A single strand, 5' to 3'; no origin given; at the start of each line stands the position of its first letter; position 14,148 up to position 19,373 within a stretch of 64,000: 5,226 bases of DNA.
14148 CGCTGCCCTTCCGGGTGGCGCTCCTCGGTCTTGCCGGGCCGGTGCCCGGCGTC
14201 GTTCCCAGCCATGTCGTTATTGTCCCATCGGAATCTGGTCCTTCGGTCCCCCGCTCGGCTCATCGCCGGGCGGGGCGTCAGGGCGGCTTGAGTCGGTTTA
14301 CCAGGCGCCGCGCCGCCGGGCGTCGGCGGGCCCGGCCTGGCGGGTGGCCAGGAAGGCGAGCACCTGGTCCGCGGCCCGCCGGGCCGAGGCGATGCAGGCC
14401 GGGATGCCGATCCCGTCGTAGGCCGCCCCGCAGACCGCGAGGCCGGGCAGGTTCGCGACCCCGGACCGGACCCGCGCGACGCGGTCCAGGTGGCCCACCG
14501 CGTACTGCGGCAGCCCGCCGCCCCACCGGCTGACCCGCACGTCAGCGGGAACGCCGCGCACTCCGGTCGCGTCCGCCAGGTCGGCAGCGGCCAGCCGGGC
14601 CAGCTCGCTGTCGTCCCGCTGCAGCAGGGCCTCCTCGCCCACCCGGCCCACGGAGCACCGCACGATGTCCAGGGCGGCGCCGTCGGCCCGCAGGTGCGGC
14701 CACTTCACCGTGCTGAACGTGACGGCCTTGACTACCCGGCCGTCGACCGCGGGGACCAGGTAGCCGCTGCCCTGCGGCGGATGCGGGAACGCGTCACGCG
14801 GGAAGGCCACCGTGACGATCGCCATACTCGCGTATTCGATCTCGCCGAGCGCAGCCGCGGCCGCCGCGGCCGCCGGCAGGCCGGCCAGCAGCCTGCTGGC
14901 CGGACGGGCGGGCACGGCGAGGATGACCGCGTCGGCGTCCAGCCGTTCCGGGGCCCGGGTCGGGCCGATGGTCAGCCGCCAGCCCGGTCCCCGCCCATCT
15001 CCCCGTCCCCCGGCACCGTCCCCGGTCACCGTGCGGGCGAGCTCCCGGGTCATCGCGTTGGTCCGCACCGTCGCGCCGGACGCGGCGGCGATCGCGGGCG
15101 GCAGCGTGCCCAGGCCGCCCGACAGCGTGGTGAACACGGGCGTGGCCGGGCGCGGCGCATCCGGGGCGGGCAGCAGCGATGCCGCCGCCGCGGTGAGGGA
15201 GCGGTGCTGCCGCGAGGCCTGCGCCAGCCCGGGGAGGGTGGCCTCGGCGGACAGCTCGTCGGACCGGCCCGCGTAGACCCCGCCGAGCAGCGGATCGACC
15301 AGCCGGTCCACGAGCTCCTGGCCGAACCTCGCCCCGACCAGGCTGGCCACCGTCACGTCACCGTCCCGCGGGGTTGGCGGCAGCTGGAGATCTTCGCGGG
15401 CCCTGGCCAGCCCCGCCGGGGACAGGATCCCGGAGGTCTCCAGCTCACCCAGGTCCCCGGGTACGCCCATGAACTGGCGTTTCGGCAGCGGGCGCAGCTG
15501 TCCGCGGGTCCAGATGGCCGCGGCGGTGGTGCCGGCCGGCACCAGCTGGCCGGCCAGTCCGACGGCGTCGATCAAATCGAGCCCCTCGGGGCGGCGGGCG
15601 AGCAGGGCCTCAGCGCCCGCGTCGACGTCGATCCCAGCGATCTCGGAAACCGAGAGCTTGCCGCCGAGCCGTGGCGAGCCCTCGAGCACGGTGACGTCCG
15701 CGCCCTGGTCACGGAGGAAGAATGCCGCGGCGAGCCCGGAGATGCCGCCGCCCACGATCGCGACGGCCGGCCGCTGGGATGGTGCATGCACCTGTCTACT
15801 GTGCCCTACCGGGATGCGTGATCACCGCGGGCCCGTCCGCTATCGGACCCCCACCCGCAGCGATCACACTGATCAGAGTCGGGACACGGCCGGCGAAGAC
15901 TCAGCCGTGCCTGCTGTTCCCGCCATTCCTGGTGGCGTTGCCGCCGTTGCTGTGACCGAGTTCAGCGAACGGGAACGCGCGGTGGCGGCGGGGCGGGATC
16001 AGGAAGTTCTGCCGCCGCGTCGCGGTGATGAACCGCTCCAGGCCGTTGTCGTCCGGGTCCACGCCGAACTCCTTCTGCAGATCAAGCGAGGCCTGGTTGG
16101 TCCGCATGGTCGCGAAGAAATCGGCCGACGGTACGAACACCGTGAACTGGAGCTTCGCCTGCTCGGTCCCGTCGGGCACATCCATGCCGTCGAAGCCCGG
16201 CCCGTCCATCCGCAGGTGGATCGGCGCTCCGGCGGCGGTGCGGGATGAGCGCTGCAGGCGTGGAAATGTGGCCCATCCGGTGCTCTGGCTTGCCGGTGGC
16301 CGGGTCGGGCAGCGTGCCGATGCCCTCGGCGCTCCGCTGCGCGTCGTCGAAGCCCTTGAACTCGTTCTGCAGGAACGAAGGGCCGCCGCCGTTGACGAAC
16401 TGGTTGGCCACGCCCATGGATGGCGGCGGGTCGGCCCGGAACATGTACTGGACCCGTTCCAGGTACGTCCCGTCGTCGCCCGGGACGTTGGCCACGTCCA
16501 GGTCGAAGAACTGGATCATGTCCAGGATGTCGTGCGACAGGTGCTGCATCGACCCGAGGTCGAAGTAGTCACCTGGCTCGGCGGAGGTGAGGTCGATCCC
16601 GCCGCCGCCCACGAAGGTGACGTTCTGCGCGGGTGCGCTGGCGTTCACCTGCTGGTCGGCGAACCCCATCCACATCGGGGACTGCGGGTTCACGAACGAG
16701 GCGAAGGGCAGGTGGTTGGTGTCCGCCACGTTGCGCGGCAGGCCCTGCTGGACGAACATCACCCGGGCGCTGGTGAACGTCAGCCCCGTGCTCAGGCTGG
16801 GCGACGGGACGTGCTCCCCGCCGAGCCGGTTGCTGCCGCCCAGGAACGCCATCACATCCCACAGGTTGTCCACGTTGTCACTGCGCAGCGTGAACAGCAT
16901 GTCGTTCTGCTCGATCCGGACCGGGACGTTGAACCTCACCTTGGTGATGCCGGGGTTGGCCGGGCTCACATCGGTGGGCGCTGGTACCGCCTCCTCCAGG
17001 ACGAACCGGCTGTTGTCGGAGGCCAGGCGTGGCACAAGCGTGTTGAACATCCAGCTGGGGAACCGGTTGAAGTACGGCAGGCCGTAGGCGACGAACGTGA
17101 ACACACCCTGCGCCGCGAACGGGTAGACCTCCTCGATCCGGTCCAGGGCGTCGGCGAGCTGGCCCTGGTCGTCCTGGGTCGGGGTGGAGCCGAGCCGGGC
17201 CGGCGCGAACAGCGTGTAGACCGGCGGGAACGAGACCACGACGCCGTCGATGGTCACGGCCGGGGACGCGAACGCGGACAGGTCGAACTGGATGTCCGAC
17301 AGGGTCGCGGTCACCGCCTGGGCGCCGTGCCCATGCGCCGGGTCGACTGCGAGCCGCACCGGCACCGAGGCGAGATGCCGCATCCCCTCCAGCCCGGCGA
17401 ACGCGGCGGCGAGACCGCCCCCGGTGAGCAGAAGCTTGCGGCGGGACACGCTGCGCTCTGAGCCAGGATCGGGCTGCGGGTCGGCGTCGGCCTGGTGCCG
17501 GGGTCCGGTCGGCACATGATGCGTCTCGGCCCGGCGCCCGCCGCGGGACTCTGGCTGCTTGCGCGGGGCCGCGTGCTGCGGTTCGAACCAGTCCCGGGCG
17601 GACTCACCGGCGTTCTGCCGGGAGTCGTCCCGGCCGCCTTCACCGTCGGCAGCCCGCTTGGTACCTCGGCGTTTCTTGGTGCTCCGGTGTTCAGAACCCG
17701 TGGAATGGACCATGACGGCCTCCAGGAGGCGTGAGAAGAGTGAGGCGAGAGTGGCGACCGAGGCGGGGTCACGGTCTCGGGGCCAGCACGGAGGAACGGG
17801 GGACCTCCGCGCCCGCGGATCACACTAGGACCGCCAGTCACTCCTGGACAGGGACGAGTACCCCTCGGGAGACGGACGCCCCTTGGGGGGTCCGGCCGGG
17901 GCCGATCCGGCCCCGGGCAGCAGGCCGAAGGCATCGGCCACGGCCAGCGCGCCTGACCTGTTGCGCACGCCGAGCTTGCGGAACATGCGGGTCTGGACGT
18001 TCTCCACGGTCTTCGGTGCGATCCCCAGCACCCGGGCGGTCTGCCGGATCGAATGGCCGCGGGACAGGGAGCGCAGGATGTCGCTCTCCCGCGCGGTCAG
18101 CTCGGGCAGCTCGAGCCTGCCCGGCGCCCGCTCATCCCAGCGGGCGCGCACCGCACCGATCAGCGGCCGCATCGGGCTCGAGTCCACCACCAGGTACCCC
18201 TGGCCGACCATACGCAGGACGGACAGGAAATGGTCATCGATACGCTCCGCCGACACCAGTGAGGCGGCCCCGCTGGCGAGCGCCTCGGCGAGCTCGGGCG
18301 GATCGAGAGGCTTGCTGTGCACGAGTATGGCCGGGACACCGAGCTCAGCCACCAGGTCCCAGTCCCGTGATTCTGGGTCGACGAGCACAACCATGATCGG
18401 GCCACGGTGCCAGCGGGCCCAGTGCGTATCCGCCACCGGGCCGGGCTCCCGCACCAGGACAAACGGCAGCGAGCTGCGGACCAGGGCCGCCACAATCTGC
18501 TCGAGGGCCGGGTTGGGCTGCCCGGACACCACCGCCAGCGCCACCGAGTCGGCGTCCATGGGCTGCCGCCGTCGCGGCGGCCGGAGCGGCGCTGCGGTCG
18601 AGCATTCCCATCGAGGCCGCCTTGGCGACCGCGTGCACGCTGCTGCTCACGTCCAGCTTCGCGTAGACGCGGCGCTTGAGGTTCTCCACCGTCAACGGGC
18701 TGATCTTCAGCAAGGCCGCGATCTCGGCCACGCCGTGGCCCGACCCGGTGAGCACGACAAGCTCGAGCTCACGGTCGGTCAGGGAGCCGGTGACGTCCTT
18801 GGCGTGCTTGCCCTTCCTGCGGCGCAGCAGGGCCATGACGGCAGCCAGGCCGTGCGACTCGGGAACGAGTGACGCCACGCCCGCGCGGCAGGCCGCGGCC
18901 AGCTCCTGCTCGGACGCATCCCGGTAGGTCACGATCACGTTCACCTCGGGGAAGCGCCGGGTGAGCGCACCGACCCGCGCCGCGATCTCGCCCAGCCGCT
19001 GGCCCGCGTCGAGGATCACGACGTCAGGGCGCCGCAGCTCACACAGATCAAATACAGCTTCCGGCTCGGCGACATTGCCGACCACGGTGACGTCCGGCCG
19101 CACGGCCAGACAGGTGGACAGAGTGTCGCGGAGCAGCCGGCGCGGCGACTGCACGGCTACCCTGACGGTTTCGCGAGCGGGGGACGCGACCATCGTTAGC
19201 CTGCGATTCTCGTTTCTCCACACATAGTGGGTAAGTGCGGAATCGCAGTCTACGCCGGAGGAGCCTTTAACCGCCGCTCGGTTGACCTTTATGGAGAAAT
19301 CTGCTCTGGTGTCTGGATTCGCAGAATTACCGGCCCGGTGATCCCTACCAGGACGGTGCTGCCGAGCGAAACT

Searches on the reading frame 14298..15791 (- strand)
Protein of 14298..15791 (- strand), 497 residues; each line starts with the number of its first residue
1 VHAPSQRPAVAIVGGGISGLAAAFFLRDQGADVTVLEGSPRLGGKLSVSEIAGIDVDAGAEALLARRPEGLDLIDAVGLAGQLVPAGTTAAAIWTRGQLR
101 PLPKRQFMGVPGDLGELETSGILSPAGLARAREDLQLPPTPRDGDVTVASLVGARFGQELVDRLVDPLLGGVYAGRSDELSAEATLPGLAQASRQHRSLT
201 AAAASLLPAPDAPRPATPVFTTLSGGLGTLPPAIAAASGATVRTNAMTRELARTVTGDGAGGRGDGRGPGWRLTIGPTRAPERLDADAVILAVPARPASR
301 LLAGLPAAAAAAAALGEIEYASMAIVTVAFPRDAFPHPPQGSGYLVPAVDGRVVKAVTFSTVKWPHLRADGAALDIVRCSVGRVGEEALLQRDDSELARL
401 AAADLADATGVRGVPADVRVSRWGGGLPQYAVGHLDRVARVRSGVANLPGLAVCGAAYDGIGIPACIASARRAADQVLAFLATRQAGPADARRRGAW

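Call 46: search_protein_families(library=pfam, proteins=[window:14298-15791:-], max_evalue=0.00001)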
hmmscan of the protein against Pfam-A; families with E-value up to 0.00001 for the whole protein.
window:14298-15791:- (497 aa): 4 families
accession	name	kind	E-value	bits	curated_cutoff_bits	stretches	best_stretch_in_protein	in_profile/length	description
PF01593.30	Amino_oxidase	-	5e-46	158.3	19.8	1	17-478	1-443/443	Flavin containing amine oxidoreductase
PF13450.12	NAD_binding_8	-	3.9e-12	46.7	21.9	1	12-65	1-54/68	NAD(P)-binding Rossmann-like domain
PF00890.30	FAD_binding_2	-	4.2e-06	26.7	20.4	1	10-50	2-42/414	FAD binding domain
PF07992.20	Pyr_redox_2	-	9.3e-06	25.7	26.1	0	9-43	144-178/291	Pyridine nucleotide-disulphide oxidoreductase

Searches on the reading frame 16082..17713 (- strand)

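Call 46: search_protein_families(library=pfam, proteins=[window:16082-17713:-], max_evalue=0.00001)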
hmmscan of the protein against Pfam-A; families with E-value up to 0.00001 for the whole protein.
window:16082-17713:- (543 aa): 1 family
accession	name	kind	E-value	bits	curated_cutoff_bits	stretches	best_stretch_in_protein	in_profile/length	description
PF24152.1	DUF7405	-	1.1e-15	57.8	27.1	1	261-370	76-185/347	Family of unknown function (DUF7405)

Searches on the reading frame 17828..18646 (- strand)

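Call 52: search_protein_families(library=pfam, proteins=[window:17828-18646:-], max_evalue=0.001)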
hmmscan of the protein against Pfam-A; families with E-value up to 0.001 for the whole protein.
window:17828-18646:- (273 aa): 1 family
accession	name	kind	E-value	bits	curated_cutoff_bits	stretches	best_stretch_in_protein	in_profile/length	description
PF00196.25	GerE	-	8.4e-13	48.2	23.5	1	183-236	3-56/57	Bacterial regulatory proteins, luxR family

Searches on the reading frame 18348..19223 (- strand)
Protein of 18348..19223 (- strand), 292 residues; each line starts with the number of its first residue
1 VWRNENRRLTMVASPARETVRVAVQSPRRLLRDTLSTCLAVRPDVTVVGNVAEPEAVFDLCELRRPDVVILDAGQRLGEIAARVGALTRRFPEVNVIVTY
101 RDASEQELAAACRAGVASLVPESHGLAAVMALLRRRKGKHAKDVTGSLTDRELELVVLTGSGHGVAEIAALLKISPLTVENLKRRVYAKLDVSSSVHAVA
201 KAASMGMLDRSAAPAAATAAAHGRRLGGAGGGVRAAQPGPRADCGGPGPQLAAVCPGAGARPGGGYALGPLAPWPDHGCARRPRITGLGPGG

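Call 52: search_protein_families(library=pfam, proteins=[window:18348-19223:-], max_evalue=0.001)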
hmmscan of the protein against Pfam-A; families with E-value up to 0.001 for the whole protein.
window:18348-19223:- (292 aa): 1 family
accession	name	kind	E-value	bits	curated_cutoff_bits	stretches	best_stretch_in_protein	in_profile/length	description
PF00196.25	GerE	-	9.1e-10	38.5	23.5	1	147-201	2-56/57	Bacterial regulatory proteins, luxR family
